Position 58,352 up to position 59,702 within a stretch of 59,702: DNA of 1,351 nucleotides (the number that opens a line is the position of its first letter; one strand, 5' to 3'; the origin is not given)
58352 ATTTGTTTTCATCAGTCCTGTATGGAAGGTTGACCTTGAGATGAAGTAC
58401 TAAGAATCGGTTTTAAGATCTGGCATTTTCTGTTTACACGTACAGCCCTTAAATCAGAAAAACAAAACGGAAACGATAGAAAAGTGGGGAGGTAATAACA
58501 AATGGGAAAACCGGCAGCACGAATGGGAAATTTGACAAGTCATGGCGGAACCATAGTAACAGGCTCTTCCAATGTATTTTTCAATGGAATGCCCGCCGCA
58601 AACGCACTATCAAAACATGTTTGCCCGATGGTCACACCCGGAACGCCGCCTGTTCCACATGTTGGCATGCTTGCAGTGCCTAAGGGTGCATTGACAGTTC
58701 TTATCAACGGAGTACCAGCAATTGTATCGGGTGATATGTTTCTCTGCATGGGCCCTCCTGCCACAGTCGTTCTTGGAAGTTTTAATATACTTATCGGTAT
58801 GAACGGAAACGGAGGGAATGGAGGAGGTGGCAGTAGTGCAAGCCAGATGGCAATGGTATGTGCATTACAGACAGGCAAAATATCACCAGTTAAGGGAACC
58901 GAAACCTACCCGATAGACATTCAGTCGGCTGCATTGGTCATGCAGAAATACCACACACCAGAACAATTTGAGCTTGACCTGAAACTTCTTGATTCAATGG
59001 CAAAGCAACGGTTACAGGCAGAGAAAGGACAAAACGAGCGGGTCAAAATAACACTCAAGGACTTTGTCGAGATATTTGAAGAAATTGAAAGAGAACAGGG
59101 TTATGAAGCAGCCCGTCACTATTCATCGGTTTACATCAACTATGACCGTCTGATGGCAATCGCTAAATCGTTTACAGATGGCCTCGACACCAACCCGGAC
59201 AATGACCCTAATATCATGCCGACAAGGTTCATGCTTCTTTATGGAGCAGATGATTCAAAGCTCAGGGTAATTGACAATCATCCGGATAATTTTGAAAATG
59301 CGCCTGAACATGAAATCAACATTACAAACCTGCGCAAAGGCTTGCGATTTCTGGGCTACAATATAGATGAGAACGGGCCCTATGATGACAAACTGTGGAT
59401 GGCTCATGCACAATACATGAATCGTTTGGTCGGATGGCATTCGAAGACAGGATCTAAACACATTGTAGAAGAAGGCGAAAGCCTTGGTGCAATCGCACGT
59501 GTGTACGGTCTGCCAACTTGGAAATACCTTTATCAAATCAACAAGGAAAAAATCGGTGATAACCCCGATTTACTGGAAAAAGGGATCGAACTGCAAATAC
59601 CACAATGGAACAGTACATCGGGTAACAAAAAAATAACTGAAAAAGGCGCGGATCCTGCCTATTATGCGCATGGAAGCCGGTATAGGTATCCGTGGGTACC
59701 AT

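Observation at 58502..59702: Unlisted open-ended ORF: PAAR fused to a Gly-rich linker, a PG-binding-like segment and LysM; orphan specialised effector candidate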

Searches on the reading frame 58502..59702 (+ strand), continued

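Call 69: find_encoding_contigs(protein=P0008, flank=6000, max_places=2)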
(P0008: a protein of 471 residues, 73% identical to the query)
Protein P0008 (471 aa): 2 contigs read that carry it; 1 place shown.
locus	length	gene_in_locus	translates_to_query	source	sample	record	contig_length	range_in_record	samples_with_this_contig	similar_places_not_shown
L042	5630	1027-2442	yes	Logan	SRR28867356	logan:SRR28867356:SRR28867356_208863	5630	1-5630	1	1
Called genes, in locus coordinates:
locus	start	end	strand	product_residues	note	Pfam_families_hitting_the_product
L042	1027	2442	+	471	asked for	PF05488:PAAR_motif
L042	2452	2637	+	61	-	-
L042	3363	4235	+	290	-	PF03690:MYG1_exonuc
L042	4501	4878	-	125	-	PF01850:PIN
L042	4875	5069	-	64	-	PF09957:VapB_antitoxin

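Call 81: find_homologous_proteins(query=A4, max_evalue=0.00001)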
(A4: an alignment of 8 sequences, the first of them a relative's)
Query A4 (8 sequences) (577 aa, profile of the alignment): 211 proteins with E <= 0.00001 among 4347 candidates; the best 120 are listed.
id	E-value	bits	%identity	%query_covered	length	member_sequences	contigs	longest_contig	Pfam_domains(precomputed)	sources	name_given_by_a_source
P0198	2.4e-278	943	100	100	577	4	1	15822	PF04909.21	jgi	-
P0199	1.7e-272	923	69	99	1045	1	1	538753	PF04909.21,PF05488.19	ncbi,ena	-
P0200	4.3e-270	915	83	100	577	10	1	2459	-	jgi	-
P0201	9.3e-267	904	79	100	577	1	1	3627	PF04909.21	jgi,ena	-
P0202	2.4e-265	900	70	99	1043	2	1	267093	PF04909.21,PF05488.19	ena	-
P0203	3.2e-261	886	76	100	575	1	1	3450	PF04909.21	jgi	-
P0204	4.2e-261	886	76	100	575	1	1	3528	PF04909.21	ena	-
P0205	4.9e-257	872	70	100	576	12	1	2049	PF04909.21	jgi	jgi:predicted TIM-barrel fold metal-dependent hydrolase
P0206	2.2e-245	834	69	100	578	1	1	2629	PF04909.21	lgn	-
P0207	3.6e-243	826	62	100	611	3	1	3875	PF04909.21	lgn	-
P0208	7.8e-243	825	67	100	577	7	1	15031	PF04909.21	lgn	-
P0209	2.8e-242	823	67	100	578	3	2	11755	PF04909.21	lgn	-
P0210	5.3e-242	823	45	99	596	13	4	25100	PF04909.21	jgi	-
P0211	2.7e-240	817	65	100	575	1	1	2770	PF04909.21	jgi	jgi:predicted TIM-barrel fold metal-dependent hydrolase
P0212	3.5e-240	817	65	100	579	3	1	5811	PF04909.21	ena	-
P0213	1.5e-239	814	65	100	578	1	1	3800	PF04909.21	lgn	-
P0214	1.8e-236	804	58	100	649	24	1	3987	PF04909.21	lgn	-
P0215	1.1e-233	795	63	100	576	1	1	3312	PF04909.21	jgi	jgi:predicted TIM-barrel fold metal-dependent hydrolase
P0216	1.2e-231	788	63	99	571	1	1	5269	PF04909.21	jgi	jgi:predicted TIM-barrel fold metal-dependent hydrolase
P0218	2.5e-229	781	63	100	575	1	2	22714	PF04909.21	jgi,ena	jgi:hypothetical protein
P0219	9.0e-229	779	71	88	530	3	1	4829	PF04909.21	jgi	-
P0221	2.6e-224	764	47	99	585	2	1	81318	PF04909.21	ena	-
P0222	2.9e-222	757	46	99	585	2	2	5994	PF04909.21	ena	-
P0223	3.3e-221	754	46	99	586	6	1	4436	PF04909.21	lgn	-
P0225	1.4e-202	692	49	99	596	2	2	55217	PF04909.21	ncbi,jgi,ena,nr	ncbi:MAG: amidohydrolase family protein [Fibrobacter sp.]|nr:amidohydrolase family protein [Fibrobac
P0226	3.7e-201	688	33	95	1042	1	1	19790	PF04909.21,PF01476.27,PF05488.19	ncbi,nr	ncbi:MAG: amidohydrolase family protein [Chitinivibrionales bacterium]|nr:amidohydrolase family prot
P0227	1.2e-194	666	46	99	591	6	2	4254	PF04909.21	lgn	-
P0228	1.4e-189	650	51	90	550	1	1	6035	PF04909.21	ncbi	-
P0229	2.8e-185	635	43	99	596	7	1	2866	PF04909.21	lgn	-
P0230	1.9e-179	616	34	99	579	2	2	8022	PF04909.21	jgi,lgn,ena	-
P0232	4.7e-175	602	34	100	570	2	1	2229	PF04909.21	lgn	-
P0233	1.0e-172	594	34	99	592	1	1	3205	PF04909.21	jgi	jgi:hypothetical protein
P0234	5.2e-172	591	36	98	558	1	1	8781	PF04909.21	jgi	jgi:Amidohydrolase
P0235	8.7e-172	591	35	98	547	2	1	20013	PF04909.21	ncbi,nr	ncbi:MAG TPA: amidohydrolase family protein [Chitinispirillaceae bacterium]|nr:amidohydrolase family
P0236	7.2e-170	584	35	99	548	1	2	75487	PF04909.21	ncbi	-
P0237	9.0e-170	584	35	98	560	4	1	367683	PF04909.21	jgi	jgi:predicted TIM-barrel fold metal-dependent hydrolase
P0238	2.6e-169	583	37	95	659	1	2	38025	PF04909.21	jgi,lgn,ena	-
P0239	3.8e-168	579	49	86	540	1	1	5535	PF04909.21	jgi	jgi:predicted TIM-barrel fold metal-dependent hydrolase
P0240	1.2e-167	577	33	96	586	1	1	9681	PF04909.21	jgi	jgi:predicted TIM-barrel fold metal-dependent hydrolase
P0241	1.3e-165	570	37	94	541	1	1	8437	PF04909.21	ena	-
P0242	1.5e-165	570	36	95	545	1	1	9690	PF04909.21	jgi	jgi:predicted TIM-barrel fold metal-dependent hydrolase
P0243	2.7e-165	569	35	98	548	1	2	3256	PF04909.21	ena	-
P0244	1.1e-164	567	36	90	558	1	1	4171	PF04909.21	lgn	-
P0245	2.2e-163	563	37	93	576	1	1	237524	PF04909.21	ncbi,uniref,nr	ncbi:amidohydrolase family protein [Chitinispirillales bacterium ANBcel5]|uniref:amidohydrolase fami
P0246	1.1e-162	561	31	99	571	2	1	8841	PF04909.21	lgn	-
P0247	1.6e-161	557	34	98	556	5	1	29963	PF04909.21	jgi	jgi:hypothetical protein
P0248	2.1e-161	556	36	99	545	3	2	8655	PF04909.21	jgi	jgi:predicted TIM-barrel fold metal-dependent hydrolase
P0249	7.1e-161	555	32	99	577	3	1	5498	PF04909.21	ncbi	-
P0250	8.6e-161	554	31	99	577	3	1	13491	PF04909.21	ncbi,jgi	jgi:predicted TIM-barrel fold metal-dependent hydrolase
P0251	9.1e-161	554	32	97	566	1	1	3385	PF04909.21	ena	-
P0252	7.2e-160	551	35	91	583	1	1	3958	PF04909.21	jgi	jgi:predicted TIM-barrel fold metal-dependent hydrolase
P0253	7.4e-160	551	38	95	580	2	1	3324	PF04909.21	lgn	-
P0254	2.9e-159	549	35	98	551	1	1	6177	PF04909.21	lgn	-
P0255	1.1e-158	547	37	95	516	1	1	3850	PF04909.21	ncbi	-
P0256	1.4e-158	547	33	86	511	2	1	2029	PF04909.21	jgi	jgi:hypothetical protein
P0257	1.7e-158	547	35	97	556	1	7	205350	PF04909.21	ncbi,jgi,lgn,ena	jgi:hypothetical protein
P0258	2.3e-158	546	32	95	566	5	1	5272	PF04909.21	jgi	jgi:hypothetical protein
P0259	4.7e-158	545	31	95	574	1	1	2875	PF04909.21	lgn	-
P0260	5.0e-158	545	35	100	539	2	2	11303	PF04909.21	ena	-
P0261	6.6e-158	545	36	96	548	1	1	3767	PF04909.21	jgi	jgi:hypothetical protein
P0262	3.0e-157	543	34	99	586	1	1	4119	PF04909.21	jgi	-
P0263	2.3e-156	540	32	98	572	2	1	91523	PF04909.21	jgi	jgi:hypothetical protein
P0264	6.3e-156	538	36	99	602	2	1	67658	PF04909.21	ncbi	-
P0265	1.2e-155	537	37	96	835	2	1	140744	PF04909.21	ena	-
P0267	2.0e-153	530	73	59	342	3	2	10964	PF04909.21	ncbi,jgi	jgi:predicted TIM-barrel fold metal-dependent hydrolase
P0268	9.2e-151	521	38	95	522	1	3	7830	PF04909.21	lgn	-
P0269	1.9e-149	517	36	94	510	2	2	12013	PF04909.21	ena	-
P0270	2.6e-146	507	37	95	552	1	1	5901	PF04909.21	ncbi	-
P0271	2.8e-146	507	35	93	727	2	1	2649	PF04909.21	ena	-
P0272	3.1e-146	506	34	95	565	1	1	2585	PF04909.21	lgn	-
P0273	1.9e-143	497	34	96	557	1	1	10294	PF04909.21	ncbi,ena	-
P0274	1.1e-141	491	36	96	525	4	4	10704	PF04909.21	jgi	jgi:predicted TIM-barrel fold metal-dependent hydrolase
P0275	4.5e-141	489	36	95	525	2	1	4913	PF04909.21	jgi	jgi:hypothetical protein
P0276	2.4e-140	487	35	96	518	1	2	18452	PF04909.21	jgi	jgi:hypothetical protein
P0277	3.7e-140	486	35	96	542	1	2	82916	PF04909.21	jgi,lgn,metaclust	jgi:hypothetical protein|metaclust:\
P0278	5.2e-140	486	38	77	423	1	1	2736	PF04909.21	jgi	-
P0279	8.3e-140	485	36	95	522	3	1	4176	PF04909.21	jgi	jgi:hypothetical protein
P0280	1.1e-139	485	33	79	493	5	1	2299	PF04909.21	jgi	jgi:predicted TIM-barrel fold metal-dependent hydrolase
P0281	1.4e-139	484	33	97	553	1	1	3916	PF04909.21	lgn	-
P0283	6.9e-138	479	34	97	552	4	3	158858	PF04909.21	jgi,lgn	jgi:predicted TIM-barrel fold metal-dependent hydrolase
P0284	1.1e-137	478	50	67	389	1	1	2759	PF04909.21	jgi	-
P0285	1.9e-137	477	35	95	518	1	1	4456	PF04909.21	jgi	jgi:hypothetical protein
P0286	2.3e-137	477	34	95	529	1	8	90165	PF04909.21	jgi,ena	jgi:hypothetical protein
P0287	1.0e-136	475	34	96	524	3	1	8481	PF04909.21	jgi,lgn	jgi:predicted TIM-barrel fold metal-dependent hydrolase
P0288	3.0e-136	473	36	90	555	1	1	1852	PF04909.21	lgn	-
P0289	5.7e-136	472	35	99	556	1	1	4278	PF04909.21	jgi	-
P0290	9.7e-134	465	34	97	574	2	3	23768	PF04909.21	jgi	jgi:hypothetical protein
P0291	4.6e-133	463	34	90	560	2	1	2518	PF04909.21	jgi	jgi:predicted TIM-barrel fold metal-dependent hydrolase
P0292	9.9e-133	462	33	97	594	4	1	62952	PF04909.21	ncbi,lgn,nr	ncbi:MAG: hypothetical protein JW915_15500 [Chitinispirillaceae bacterium]|nr:hypothetical protein [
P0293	3.7e-132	460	36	78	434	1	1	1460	PF04909.21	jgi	jgi:hypothetical protein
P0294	1.0e-131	458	34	97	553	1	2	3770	PF04909.21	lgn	-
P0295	2.0e-131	458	31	96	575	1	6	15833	PF04909.21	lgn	-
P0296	1.8e-130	454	34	85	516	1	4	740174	PF04909.21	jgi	jgi:predicted TIM-barrel fold metal-dependent hydrolase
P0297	1.1e-126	442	34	95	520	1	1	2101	PF04909.21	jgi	-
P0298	3.2e-125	437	36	73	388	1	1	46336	PF04909.21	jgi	jgi:predicted TIM-barrel fold metal-dependent hydrolase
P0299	2.7e-124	434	35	95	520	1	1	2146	PF04909.21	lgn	-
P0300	3.9e-123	430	30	96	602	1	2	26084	PF04909.21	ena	-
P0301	2.6e-121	424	34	94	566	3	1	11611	PF04909.21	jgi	jgi:predicted TIM-barrel fold metal-dependent hydrolase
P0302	1.0e-120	422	38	64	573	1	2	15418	PF04909.21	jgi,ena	jgi:hypothetical protein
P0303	4.3e-118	413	39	69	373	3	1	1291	PF04909.21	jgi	jgi:hypothetical protein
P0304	7.3e-117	409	36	75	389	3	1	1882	PF04909.21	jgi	jgi:predicted TIM-barrel fold metal-dependent hydrolase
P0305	7.4e-117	409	33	90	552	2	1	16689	PF04909.21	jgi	-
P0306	1.1e-116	409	31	96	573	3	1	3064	PF04909.21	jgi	jgi:hypothetical protein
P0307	2.5e-116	408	31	95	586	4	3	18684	PF04909.21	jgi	-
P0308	5.7e-114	400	33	93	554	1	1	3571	PF04909.21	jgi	-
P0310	3.0e-113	398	36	72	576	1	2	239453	PF04909.21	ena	-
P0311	3.5e-113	397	39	62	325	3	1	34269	PF04909.21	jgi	jgi:hypothetical protein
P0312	1.3e-109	386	35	72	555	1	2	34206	PF04909.21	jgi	-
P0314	1.9e-108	382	35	63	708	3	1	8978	PF04909.21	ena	-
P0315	2.3e-106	375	37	58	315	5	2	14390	PF04909.21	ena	-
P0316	5.9e-100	354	35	59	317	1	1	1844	PF04909.21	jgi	jgi:hypothetical protein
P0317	9.2e-100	353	30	72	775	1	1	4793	PF04909.21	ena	-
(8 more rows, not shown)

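Call 82: find_encoding_contigs(protein=P0245, flank=8000, max_places=1)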
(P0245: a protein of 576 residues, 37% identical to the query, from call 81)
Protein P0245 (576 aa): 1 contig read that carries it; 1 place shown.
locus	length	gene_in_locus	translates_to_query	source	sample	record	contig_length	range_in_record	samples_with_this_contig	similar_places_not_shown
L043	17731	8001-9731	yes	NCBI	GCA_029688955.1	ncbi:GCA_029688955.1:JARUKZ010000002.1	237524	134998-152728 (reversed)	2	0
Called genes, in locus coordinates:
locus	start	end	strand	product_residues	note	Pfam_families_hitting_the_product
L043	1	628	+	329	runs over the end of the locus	PF10463:Peptidase_U49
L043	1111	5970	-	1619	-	PF13156:Mrr_cat_2, PF04851:ResIII, PF00271:Helicase_C, PF22240:ISP_coupler, PF02384:N6_Mtase (weak), PF18135:Type_ISP_C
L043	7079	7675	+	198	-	-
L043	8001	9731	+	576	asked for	PF04909:Amidohydro_2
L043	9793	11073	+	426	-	-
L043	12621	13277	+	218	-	-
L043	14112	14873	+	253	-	PF00669:Flagellin_N (weak), PF00700:Flagellin_C (weak)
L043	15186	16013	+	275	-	PF14394:DUF4423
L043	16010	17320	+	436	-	-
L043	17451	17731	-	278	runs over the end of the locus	PF00912:Transgly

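Call 83: find_encoding_contigs(protein=P0237, flank=8000, max_places=1)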
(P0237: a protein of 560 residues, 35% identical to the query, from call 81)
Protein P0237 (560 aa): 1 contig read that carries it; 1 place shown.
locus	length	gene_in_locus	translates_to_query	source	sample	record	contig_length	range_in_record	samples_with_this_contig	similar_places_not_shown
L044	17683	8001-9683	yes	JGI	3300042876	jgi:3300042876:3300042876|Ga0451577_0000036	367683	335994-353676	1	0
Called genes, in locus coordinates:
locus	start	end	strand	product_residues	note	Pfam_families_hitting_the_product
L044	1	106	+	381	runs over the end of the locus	PF08323:Glyco_transf_5 (weak), PF20706:GT4-conflict (faint), PF13439:Glyco_transf_4, PF13477:Glyco_trans_4_2, PF13579:Glyco_trans_4_4, PF00534:Glycos_transf_1, PF13692:Glyco_trans_1_4, PF13524:Glyco_trans_1_2 (weak)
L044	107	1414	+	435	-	PF02065:Melibiase (weak), PF16499:Melibiase_2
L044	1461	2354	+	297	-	PF00535:Glycos_transf_2, PF10111:Glyco_tranf_2_2 (weak), PF13506:Glyco_transf_21 (faint), PF13632:Glyco_trans_2_3 (faint), PF13641:Glyco_tranf_2_3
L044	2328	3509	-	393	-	PF01075:Glyco_transf_9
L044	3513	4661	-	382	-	PF00534:Glycos_transf_1, PF13692:Glyco_trans_1_4, PF13524:Glyco_trans_1_2 (weak)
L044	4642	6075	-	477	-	PF04055:Radical_SAM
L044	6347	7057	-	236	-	PF00215:OMPdecase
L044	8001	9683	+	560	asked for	PF04909:Amidohydro_2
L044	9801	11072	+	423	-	-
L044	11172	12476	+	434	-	PF17963:Big_9 (weak)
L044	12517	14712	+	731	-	PF09479:Flg_new, PF18998:Flg_new_2, PF13927:Ig_3 (faint), PF09479:Flg_new, PF09603:Fib_succ_major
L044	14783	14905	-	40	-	-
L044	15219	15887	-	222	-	-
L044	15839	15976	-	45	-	-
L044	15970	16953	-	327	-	-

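Call 84: find_encoding_contigs(protein=P0296, flank=8000, max_places=1)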
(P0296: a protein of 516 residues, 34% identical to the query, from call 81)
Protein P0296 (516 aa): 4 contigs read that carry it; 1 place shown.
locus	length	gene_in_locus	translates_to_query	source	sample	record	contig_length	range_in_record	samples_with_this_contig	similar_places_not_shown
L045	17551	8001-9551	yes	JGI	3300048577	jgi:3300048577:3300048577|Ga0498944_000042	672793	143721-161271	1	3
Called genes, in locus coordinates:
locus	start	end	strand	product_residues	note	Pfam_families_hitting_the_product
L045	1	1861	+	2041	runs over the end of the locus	PF07679:I-set, PF13927:Ig_3, PF03160:Calx-beta, PF18998:Flg_new_2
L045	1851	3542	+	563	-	PF00082:Peptidase_S8, PF18962:Por_Secre_tail (weak)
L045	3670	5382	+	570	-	PF18998:Flg_new_2 (faint)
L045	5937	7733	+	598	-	PF07494:Reg_prop (faint)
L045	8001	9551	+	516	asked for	PF04909:Amidohydro_2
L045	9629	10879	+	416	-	-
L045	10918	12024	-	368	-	PF08495:FIST, PF10442:FIST_C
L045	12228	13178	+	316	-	-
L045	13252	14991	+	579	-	PF17899:Peptidase_M61_N, PF05299:Peptidase_M61 (weak)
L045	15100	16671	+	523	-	PF04015:DUF362, PF13860:FlgD_ig (faint)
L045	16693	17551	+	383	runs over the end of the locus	PF01436:NHL (faint), PF08450:SGL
